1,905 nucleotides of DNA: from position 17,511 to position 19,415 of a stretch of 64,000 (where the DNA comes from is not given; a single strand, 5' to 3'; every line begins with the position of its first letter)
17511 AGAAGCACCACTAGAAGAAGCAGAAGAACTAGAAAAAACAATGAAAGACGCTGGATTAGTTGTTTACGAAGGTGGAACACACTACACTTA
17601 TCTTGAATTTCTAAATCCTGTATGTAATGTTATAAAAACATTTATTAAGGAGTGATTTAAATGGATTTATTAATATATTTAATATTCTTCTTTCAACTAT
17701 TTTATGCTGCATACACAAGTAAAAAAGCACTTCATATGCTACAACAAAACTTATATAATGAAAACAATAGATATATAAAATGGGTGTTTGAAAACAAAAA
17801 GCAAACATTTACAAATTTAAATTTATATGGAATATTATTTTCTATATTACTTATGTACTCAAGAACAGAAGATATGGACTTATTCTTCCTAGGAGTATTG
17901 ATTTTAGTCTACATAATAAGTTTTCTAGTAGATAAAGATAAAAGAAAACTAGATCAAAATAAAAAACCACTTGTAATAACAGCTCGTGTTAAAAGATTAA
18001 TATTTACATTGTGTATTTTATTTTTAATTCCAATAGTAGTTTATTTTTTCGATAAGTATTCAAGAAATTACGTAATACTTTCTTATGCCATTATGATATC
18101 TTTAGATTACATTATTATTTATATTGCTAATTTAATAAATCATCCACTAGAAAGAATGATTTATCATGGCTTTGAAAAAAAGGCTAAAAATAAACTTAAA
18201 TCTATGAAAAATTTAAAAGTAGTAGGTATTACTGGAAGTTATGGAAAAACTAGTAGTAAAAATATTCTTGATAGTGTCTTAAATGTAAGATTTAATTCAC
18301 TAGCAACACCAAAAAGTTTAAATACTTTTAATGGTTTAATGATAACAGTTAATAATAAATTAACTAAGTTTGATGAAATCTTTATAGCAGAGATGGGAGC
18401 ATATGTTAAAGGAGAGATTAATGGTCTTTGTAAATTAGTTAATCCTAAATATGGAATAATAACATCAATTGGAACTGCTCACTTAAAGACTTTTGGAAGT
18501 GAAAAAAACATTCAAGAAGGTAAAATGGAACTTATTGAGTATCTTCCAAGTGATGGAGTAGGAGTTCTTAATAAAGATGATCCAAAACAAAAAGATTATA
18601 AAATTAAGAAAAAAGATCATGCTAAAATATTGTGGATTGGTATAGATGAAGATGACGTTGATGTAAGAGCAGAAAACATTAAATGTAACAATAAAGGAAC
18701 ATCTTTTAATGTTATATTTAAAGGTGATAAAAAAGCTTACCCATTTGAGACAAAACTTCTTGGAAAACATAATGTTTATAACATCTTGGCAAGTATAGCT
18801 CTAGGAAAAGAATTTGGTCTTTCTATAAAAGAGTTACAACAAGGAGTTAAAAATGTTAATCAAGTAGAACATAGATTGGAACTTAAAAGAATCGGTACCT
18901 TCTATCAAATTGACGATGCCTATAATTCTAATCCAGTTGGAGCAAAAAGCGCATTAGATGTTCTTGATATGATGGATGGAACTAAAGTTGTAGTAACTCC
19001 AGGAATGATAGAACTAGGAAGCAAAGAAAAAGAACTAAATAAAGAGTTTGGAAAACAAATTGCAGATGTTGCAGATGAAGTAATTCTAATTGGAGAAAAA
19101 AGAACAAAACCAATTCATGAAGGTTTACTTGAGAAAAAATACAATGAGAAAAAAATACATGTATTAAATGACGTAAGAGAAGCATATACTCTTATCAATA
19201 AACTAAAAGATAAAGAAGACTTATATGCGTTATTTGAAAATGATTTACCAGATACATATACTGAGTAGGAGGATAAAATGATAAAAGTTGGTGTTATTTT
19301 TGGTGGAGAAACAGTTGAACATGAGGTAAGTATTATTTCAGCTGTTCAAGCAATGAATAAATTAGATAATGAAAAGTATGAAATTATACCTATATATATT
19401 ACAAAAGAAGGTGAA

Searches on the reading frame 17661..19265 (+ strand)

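Call 86: search_protein_families(library=pfam, proteins=[window:17661-19265:+], max_evalue=0.001)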
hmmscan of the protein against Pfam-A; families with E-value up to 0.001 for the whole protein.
window:17661-19265:+ (535 aa): 2 families
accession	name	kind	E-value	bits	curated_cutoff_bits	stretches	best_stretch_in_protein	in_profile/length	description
PF08245.18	Mur_ligase_M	-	1.7e-38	133.1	24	1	190-381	1-199/200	Mur ligase middle domain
PF02875.26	Mur_ligase_C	-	2.5e-11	44.9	28.4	1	404-521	1-120/127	Mur ligase, glutamate ligase domain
